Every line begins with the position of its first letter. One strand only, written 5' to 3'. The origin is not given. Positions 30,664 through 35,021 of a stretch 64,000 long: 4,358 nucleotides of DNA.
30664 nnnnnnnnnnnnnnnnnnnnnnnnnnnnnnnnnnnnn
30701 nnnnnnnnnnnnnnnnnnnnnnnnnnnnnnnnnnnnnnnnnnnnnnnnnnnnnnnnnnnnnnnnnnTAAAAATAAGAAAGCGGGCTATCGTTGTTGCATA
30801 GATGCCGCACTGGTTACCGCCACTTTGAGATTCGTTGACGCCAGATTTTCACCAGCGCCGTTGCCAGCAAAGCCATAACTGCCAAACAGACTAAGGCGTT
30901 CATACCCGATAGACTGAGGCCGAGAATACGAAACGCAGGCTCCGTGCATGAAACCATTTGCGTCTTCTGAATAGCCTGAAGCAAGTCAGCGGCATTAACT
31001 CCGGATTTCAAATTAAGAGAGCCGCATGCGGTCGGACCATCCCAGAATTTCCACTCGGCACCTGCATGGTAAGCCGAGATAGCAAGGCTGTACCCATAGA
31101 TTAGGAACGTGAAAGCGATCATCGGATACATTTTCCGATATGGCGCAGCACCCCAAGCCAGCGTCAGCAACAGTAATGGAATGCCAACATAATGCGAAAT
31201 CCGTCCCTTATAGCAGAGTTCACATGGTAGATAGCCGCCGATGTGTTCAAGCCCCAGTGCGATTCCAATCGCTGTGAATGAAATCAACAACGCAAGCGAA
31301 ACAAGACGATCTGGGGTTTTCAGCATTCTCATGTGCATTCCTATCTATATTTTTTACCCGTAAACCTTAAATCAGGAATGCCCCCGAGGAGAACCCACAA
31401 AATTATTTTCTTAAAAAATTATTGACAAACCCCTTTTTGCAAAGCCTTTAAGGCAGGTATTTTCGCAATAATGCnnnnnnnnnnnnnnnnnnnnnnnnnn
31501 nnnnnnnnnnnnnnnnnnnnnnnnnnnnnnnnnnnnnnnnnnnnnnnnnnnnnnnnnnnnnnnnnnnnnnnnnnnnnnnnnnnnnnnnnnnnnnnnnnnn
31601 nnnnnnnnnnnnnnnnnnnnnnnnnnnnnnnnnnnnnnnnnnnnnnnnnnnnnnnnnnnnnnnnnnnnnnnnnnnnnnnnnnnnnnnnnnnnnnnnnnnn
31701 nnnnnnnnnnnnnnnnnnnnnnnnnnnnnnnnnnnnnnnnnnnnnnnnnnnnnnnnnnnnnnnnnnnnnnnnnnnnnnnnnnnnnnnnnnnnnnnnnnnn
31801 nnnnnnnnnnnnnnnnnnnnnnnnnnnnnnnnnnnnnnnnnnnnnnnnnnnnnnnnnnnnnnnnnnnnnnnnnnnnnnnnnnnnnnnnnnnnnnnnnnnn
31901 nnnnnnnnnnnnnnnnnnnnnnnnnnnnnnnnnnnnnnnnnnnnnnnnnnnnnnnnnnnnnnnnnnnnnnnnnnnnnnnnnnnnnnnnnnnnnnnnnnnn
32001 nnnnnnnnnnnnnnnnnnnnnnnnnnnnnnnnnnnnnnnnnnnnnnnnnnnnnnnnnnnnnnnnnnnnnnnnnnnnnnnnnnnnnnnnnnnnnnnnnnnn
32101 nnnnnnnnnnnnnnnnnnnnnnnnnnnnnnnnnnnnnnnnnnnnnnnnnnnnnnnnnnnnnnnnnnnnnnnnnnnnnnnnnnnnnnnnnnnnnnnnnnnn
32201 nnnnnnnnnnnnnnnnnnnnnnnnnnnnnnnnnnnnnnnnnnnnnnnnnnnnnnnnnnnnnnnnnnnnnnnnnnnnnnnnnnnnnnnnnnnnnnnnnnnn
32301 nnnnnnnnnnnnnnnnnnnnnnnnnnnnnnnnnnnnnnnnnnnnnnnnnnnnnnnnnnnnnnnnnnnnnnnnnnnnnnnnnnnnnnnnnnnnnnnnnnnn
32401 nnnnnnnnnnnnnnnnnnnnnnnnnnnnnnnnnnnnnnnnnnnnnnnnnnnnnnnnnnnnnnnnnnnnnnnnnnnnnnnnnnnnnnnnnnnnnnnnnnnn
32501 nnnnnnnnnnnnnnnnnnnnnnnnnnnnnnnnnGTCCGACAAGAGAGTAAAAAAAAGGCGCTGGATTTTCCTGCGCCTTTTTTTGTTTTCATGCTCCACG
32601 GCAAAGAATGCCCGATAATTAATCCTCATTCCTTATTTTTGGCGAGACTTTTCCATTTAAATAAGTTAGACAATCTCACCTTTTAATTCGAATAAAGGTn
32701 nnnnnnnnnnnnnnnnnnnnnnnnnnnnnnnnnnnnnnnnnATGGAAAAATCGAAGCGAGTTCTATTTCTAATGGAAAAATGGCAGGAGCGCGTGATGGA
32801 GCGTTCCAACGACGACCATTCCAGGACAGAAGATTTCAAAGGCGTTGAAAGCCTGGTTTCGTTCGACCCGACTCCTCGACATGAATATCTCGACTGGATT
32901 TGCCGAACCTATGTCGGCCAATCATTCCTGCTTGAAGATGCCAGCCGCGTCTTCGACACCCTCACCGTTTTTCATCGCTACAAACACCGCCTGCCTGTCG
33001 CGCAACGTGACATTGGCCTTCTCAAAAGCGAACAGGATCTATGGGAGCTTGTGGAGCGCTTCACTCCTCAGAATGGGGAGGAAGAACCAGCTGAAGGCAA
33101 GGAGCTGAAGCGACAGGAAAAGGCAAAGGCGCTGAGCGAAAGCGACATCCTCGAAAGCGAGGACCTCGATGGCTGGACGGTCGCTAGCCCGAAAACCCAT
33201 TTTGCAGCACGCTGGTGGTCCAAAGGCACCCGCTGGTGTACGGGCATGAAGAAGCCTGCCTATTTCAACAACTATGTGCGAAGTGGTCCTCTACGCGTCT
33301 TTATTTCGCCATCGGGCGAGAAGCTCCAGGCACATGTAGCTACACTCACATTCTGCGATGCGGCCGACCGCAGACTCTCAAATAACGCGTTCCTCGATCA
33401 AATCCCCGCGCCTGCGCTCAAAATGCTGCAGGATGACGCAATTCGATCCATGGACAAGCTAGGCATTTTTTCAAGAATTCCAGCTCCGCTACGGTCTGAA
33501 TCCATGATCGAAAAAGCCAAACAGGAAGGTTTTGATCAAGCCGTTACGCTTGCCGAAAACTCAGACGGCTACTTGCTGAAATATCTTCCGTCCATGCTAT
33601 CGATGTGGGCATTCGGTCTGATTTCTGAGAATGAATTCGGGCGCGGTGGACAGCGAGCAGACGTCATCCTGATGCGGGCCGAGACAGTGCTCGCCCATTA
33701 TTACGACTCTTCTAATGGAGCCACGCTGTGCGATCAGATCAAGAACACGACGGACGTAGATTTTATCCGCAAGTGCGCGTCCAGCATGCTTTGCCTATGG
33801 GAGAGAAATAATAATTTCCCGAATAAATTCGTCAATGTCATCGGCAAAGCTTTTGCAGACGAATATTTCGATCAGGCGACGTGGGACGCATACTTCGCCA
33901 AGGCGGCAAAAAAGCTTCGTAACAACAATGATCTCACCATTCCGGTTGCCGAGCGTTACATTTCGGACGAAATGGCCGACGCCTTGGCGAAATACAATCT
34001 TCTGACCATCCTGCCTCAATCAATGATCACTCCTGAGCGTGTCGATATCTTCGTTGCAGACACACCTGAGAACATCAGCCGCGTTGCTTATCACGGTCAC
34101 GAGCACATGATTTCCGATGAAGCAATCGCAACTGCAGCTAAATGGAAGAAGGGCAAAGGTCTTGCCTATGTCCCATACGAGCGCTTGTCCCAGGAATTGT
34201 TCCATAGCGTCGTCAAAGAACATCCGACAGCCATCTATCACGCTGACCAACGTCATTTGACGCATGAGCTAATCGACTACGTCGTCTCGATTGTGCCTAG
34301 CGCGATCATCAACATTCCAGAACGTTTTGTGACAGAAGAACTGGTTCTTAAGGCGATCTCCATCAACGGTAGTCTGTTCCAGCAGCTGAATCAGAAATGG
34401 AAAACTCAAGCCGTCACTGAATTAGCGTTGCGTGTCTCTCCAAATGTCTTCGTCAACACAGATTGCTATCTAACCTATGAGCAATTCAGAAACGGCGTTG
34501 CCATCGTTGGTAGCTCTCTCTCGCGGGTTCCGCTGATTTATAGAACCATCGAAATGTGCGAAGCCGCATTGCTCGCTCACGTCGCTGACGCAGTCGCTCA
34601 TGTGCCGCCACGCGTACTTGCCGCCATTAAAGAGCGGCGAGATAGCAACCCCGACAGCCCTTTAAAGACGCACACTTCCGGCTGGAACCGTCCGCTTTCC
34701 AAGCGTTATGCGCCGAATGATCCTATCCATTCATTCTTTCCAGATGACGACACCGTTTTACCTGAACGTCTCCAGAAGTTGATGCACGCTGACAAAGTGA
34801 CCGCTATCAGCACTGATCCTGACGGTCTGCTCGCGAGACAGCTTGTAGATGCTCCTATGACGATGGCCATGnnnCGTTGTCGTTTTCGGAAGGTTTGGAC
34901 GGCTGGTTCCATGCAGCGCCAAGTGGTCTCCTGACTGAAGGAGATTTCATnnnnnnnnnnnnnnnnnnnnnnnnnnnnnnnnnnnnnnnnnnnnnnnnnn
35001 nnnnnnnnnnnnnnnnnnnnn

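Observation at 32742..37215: Twin ~730-aa paralogs with a conserved unknown N-domain and DUF4116-like C-terminal repeats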

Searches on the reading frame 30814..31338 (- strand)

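Call 12: search_protein_families(library=pfam, proteins=[window:30814-31338:-], max_evalue=0.01)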
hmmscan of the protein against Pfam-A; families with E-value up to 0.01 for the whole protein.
window:30814-31338:- (174 aa): 1 family
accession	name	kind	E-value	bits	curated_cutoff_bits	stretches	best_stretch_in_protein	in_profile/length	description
PF02600.21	DsbB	-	9e-26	91.5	22.1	1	11-159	3-146/148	Disulfide bond formation protein DsbB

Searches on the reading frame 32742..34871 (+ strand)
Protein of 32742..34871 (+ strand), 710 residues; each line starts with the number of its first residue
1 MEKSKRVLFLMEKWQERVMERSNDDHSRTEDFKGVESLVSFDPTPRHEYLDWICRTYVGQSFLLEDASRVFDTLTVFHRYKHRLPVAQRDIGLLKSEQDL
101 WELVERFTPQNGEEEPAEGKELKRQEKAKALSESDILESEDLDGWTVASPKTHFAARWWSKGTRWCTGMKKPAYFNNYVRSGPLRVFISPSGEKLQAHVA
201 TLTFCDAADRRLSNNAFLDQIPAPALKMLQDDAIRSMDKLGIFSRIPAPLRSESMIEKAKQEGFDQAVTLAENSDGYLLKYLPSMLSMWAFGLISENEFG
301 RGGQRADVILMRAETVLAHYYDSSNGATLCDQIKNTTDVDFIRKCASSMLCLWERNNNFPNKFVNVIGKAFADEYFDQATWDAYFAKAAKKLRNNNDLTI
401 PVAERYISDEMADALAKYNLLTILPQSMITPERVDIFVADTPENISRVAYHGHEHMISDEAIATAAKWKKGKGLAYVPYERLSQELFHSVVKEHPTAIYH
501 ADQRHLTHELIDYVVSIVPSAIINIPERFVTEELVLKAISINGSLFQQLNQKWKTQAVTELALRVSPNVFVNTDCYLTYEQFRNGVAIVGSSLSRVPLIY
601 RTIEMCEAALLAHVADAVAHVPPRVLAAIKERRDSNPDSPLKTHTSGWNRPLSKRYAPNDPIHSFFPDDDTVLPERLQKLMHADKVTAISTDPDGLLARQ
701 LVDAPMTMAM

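Call 4: search_protein_families(library=pfam, proteins=[window:32742-34871:+], max_evalue=1)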
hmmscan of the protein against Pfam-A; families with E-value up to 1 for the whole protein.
window:32742-34871:+ (710 aa): 2 families
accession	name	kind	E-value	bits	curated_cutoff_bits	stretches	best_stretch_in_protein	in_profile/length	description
PF13475.11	DUF4116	-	0.00019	21.4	24.9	1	509-551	3-46/49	Domain of unknown function (DUF4116)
PF06648.16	AcMNPV_Ac75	-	0.056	13.9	24.4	0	328-369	4-45/122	Autographa californica nuclear polyhedrosis virus (AcMNPV), Ac75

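Call 5: search_protein_families(library=phrogs, proteins=[window:32742-34871:+], max_evalue=0.1)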
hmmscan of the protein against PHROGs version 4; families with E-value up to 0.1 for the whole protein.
window:32742-34871:+ (710 aa): 1 family
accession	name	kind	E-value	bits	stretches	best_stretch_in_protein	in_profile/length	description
phrog_28193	-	unknown function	0.00012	22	1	99-194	70-168/681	-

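Call 6: find_homologous_proteins(query=window:32742-34871:+)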
Query window:32742-34871:+ (710 aa): 12 proteins with E <= 0.001 among 8000 candidates.
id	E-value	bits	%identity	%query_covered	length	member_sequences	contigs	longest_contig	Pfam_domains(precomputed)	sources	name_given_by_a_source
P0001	0.0e+0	1595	100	97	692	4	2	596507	-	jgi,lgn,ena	-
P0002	0.0e+0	1095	69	97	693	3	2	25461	-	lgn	-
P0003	0.0e+0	1054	65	99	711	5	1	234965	-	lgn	-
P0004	0.0e+0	1048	67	96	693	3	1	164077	-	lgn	-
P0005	0.0e+0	1035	65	96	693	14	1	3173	-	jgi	jgi:hypothetical protein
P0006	3.8e-274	929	58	98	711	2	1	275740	-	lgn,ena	-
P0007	8.8e-269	912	58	97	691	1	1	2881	-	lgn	-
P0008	1.4e-121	425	36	96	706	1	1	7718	PF13475.12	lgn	-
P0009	9.0e-121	423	37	95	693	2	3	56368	PF13475.12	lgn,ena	-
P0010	1.4e-116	409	36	99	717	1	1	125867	PF13475.12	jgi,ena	-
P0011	2.6e-116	408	36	94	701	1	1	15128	PF13475.12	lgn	-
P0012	4.2e-13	67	33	27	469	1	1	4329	PF13475.12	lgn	-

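Call 15: find_encoding_contigs(protein=P0001, flank=10000, max_places=4)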
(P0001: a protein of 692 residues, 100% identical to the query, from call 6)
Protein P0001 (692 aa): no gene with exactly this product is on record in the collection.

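Call 18: find_encoding_contigs(protein=P0010, flank=10000, max_places=4)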
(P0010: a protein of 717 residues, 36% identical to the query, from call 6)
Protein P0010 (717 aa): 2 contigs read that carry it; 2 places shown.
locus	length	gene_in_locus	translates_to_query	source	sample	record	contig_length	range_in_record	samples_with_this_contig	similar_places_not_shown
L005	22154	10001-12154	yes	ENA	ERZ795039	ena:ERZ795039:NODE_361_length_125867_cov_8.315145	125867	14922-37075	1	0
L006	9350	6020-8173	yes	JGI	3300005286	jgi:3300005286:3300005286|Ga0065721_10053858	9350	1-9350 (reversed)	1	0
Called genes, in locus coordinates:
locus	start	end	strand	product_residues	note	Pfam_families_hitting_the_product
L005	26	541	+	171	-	-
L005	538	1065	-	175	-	PF07323:DUF1465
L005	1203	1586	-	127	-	-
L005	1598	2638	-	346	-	PF05569:Peptidase_M56 (weak), PF01435:Peptidase_M48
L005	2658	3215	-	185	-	PF04011:LemA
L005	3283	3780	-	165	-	-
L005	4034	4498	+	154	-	-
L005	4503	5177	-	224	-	-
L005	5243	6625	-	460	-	PF00753:Lactamase_B, PF12706:Lactamase_B_2, PF22505:RNase_J_b_CASP, PF07521:RMMBL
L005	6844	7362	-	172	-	PF02600:DsbB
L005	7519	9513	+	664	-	PF03707:MHYT, PF00990:GGDEF, PF00563:EAL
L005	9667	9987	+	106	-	-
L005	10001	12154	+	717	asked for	PF13475:DUF4116 (weak)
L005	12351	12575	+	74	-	-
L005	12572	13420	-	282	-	-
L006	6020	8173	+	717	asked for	PF13475:DUF4116 (weak)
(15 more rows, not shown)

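Call 50: search_protein_families(library=ncbifam, proteins=[window:32742-34871:+], max_evalue=1)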
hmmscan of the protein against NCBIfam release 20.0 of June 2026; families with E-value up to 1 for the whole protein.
window:32742-34871:+ (710 aa): 0 families

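Call 51: search_protein_families(library=padloc, proteins=[window:32742-34871:+], max_evalue=1)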
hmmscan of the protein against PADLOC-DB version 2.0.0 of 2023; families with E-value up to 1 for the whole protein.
window:32742-34871:+ (710 aa): 0 families
